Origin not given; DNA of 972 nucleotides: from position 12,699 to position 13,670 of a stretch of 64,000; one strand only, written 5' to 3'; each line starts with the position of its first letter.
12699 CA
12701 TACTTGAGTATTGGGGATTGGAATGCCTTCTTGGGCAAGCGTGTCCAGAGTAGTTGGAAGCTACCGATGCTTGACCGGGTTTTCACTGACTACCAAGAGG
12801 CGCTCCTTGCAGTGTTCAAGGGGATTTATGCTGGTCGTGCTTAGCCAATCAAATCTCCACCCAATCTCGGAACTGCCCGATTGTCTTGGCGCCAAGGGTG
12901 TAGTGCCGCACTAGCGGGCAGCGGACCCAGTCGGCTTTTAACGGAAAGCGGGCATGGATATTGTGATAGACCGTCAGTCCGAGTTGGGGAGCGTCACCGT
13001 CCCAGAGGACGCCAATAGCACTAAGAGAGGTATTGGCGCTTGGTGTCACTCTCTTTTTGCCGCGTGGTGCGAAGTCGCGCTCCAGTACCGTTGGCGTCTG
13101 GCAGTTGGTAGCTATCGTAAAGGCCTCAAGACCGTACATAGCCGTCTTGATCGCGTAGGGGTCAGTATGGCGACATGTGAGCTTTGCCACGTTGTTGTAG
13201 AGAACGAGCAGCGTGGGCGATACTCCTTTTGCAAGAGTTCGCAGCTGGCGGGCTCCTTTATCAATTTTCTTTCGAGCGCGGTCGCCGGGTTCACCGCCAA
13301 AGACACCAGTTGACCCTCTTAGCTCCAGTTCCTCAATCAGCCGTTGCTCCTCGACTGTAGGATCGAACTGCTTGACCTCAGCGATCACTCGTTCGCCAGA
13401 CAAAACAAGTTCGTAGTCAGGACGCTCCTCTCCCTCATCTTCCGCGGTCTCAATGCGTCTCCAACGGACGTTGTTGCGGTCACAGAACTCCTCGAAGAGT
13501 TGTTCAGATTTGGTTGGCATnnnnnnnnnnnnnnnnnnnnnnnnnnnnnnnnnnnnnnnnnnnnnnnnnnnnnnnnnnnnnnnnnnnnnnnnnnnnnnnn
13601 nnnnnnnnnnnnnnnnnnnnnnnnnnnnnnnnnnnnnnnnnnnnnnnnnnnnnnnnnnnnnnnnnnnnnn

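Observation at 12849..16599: Candidate undescribed defence-like operon: unknown 410-aa protein, HNH nuclease and PD-(D/E)xK nuclease, with a divergent Zn-ribbon protein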

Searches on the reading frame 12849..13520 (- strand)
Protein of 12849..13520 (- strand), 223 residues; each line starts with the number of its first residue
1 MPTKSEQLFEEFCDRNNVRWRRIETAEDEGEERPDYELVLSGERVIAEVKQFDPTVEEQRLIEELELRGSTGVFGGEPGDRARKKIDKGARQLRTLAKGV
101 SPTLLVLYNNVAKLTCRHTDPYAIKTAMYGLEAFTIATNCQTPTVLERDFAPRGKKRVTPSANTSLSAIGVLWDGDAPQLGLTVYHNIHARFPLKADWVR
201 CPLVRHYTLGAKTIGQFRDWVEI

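Call 3: search_protein_families(library=pfam, proteins=[window:12849-13520:-], max_evalue=0.1)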
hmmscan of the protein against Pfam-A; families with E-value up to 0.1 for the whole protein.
window:12849-13520:- (223 aa): 0 families

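Call 4: search_protein_families(library=padloc, proteins=[window:12849-13520:-], max_evalue=0.1)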
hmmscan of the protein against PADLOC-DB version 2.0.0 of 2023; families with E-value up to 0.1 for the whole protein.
window:12849-13520:- (223 aa): 1 family
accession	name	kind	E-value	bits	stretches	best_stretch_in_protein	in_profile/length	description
PDLC04110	PD-T7-5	-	0.029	11.5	1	181-210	289-318/346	-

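Call 5: search_protein_families(library=ncbifam, proteins=[window:12849-13520:-], max_evalue=0.1)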
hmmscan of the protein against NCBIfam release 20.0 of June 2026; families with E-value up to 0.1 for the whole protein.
window:12849-13520:- (223 aa): 0 families

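Call 8: search_solved_structures(query=window:12849-13520:-, max_evalue=10)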
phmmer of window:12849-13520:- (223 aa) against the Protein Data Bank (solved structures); distinct sequences matched with E-value up to 10: 1.
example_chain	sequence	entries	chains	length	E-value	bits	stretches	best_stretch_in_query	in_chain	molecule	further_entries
9l94_E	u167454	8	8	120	1.5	11.4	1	59-108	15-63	Large ribosomal subunit protein eL8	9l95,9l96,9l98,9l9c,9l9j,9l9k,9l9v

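Call 9: search_protein_families(library=phrogs, proteins=[window:12849-13520:-], max_evalue=0.1)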
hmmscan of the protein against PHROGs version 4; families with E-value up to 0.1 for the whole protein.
window:12849-13520:- (223 aa): 0 families

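Call 13: find_homologous_proteins(query=window:12849-13520:-)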
Query window:12849-13520:- (223 aa): 48 proteins with E <= 0.001 among 245 candidates.
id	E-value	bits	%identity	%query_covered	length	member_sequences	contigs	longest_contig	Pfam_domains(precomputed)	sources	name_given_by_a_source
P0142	4.3e-148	509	100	100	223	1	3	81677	-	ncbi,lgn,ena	ncbi:MAG: hypothetical protein AAB691_04675 [Patescibacteria group bacterium]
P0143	1.8e-79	284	62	99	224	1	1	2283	-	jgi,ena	-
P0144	1.9e-56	209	47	99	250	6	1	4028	-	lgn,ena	-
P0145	4.1e-55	205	47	99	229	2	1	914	-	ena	-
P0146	9.3e-55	203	48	99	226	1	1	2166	-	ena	-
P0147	3.7e-54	201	50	100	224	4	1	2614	-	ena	-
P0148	5.1e-54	201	47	99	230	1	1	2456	-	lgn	-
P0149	5.1e-54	201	47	99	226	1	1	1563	-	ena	-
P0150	9.2e-54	200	47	99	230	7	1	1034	-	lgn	-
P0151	2.4e-53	199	49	99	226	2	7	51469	-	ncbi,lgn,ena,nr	ncbi:MAG: hypothetical protein ISS70_16770 [Phycisphaerae bacterium]|nr:hypothetical protein [Phycis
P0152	3.0e-53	198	46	99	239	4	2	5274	-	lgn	-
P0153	8.3e-53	197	47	100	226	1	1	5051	-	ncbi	-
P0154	1.5e-51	193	45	99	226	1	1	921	-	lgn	-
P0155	5.3e-51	191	45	99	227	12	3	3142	-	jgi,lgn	jgi:hypothetical protein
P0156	7.9e-49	184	46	99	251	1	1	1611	-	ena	-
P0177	4.8e-28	116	38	98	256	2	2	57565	-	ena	-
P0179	9.3e-28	115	36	99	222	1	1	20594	-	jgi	jgi:hypothetical protein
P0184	1.7e-23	101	37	89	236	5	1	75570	-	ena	-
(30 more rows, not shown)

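Call 29: find_encoding_contigs(protein=P0151, flank=6000, max_places=3)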
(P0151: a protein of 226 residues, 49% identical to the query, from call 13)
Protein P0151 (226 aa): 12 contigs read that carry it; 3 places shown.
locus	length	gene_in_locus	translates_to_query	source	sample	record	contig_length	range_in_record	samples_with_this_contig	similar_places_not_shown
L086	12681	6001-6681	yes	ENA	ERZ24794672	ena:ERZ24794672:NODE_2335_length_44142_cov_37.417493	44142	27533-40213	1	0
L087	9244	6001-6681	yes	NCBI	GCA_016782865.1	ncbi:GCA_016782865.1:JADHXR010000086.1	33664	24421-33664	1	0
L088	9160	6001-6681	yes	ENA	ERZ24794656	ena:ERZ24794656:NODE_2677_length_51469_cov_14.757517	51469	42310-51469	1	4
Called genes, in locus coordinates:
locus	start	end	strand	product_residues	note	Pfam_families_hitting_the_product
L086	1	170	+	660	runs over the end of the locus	PF03781:FGE-sulfatase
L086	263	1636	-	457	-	PF10091:Glycoamylase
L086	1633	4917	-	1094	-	PF08241:Methyltransf_11 (faint), PF13649:Methyltransf_25 (weak), PF01011:PQQ (faint), PF13360:PQQ_2, PF13570:Beta-prop_ACSF4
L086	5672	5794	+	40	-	-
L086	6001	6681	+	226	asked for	-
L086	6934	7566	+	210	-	-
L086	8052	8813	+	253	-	-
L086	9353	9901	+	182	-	-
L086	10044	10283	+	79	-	-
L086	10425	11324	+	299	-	-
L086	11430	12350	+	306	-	-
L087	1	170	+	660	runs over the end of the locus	PF03781:FGE-sulfatase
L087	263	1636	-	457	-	PF10091:Glycoamylase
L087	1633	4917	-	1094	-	PF08241:Methyltransf_11 (faint), PF13649:Methyltransf_25 (weak), PF01011:PQQ (faint), PF13360:PQQ_2, PF13570:Beta-prop_ACSF4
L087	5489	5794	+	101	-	-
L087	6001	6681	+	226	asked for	-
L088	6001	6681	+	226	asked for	-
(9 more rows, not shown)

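Call 30: find_encoding_contigs(protein=P0177, flank=6000, max_places=3)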
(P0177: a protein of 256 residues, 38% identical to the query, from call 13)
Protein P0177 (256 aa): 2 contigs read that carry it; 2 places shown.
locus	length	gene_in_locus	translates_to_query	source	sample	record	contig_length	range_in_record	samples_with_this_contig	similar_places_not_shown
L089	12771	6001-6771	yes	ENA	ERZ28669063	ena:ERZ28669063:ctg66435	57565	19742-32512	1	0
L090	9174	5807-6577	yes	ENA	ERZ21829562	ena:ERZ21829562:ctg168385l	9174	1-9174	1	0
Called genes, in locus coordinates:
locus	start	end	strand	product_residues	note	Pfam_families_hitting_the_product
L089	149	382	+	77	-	PF00239:Resolvase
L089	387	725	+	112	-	PF00239:Resolvase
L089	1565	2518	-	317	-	-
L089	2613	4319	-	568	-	PF03235:GmrSD_N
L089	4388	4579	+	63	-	-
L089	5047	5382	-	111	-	PF15731:MqsA_antitoxin (weak), PF13560:HTH_31, PF01381:HTH_3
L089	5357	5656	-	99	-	PF04365:BrnT_toxin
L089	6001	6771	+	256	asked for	-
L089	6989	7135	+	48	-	-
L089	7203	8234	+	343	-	PF00872:Transposase_mut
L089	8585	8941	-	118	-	-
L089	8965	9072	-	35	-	-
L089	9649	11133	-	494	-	PF22679:T1R_D3-like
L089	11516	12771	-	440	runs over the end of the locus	PF04313:HSDR_N, PF04851:ResIII, PF18766:SWI2_SNF2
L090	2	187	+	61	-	?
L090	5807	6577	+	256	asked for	-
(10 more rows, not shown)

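Call 31: find_encoding_contigs(protein=P0143, flank=6000, max_places=3)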
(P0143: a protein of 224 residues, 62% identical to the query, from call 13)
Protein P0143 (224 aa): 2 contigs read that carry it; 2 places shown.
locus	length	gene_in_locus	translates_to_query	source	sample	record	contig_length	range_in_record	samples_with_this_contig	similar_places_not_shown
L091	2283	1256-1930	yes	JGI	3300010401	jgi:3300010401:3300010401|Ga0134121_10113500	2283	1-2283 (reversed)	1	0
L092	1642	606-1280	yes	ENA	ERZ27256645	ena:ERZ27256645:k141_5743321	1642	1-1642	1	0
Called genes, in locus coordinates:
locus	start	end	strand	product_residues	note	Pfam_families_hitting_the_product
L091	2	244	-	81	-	?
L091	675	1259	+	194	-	-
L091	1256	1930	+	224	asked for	-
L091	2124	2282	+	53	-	?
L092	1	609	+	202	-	?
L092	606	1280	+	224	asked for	-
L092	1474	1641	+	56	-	?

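Call 51: predict_structure(alignment_id=A3)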
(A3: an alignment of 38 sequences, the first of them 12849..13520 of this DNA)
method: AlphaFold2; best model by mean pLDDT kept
length: 223 residues; sequences in the alignment: 38
mean_pLDDT: 91.9   pTM: 0.89
mean pLDDT of the five models: 91.9, 90.6, 90.6, 89.0, 89.0
residues with pLDDT >= 90: 176; 70-90: 41; 50-70: 6; < 50: 0
segments of 3 or more residues with pLDDT < 50: none
pLDDT, mean of each block of 10 residues (from residue 1): 95 96 82 94 97 95 95 81 93 93 98 92 93 89 90 73 92 89 97 95 96 93 97
secondary structure, 60 per line:
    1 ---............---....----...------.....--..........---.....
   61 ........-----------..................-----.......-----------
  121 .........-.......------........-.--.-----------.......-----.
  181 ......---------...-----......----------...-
elements in order: H4-15 E19-22 E36-40 E43-52 H56-68 H80-97 E103-109 H121-129 E131-137 E144-151 E168-174 E180-186 E204-209 E220-222

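Call 63: search_dna_similar(query=window:12849-13520:-, collection=plasmids, mode=protein, max_rows=15)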
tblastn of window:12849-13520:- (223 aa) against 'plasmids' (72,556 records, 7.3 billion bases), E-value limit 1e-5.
No match.

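Call 72: find_encoding_contigs(protein=P0184, flank=5000, max_places=2)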
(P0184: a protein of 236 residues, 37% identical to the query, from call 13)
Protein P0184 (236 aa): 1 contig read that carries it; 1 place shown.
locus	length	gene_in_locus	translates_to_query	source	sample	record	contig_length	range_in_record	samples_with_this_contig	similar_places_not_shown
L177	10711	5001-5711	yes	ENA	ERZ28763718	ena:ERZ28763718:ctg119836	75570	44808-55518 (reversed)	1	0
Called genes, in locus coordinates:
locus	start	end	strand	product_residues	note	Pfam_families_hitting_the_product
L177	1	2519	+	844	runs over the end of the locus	PF05729:NACHT (faint)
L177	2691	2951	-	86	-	-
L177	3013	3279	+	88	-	PF01527:HTH_Tnp_1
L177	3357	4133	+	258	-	PF00665:rve, PF13683:rve_3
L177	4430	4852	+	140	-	PF13701:DDE_Tnp_1_4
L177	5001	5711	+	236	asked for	-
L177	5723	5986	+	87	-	-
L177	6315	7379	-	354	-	PF16289:PIN_12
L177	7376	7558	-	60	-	-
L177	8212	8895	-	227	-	PF00872:Transposase_mut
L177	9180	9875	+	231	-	PF00665:rve (weak), PF13610:DDE_Tnp_IS240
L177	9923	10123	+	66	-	-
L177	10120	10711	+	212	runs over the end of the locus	PF17200:sCache_2, PF08269:dCache_2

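Call 73: find_encoding_contigs(protein=P0179, flank=5000, max_places=2)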
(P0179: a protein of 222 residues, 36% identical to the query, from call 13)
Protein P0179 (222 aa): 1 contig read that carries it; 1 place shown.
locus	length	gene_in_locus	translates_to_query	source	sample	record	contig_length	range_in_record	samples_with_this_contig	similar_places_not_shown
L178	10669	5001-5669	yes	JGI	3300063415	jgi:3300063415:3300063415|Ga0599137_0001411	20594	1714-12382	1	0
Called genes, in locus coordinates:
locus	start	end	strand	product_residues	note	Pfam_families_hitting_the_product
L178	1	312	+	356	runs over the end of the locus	PF00180:Iso_dh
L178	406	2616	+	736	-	-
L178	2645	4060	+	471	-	PF01078:Mg_chelatase (faint), PF05496:RuvB_N, PF00004:AAA, PF07728:AAA_5 (weak), PF13173:AAA_14 (weak), PF16193:AAA_assoc_2, PF12002:MgsA_C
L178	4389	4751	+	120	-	-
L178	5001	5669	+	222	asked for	-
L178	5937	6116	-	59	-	-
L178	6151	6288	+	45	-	-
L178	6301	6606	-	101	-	PF04002:RadC, PF14464:Prok-JAB (weak)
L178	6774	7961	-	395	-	PF11138:DUF2911, PF14559:TPR_19 (weak)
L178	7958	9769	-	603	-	PF01839:FG-GAP (faint), PF13517:FG-GAP_3, PF07593:UnbV_ASPIC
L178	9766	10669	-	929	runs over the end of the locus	PF13432:TPR_16 (faint), PF13371:TPR_9 (faint), PF07719:TPR_2 (faint), PF13431:TPR_17 (faint), PF13414:TPR_11 (faint), PF14559:TPR_19 (weak)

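Call 75: search_protein_families(library=pfam, proteins=[L086:6934-7566:+, L086:8052-8813:+], max_evalue=0.01)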
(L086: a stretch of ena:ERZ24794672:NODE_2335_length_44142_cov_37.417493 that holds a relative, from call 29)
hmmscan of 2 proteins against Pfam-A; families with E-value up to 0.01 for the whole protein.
L086:6934-7566:+ (210 aa): 1 family
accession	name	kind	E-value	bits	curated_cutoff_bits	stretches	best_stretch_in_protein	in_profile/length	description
PF08774.17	VRR_NUC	-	1.6e-06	28.6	23.8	1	131-207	34-113/116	VRR-NUC domain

L086:8052-8813:+ (253 aa): 1 family
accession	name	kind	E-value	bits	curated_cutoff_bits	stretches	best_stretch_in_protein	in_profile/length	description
PF01789.22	PsbP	-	0.0016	19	23.5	1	30-191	4-154/155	PsbP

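Call 95: find_related_loci(query=window:12849-13520:-, collection=viral_contigs, flank=5000)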
Query window:12849-13520:- (223 aa) in viral_contigs; peptide patterns used: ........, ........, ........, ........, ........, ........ (x = any residue, [..] = any of these).
13 stretches matched a pattern, but none encodes a relative of the query by tblastn (E <= 1e-3).
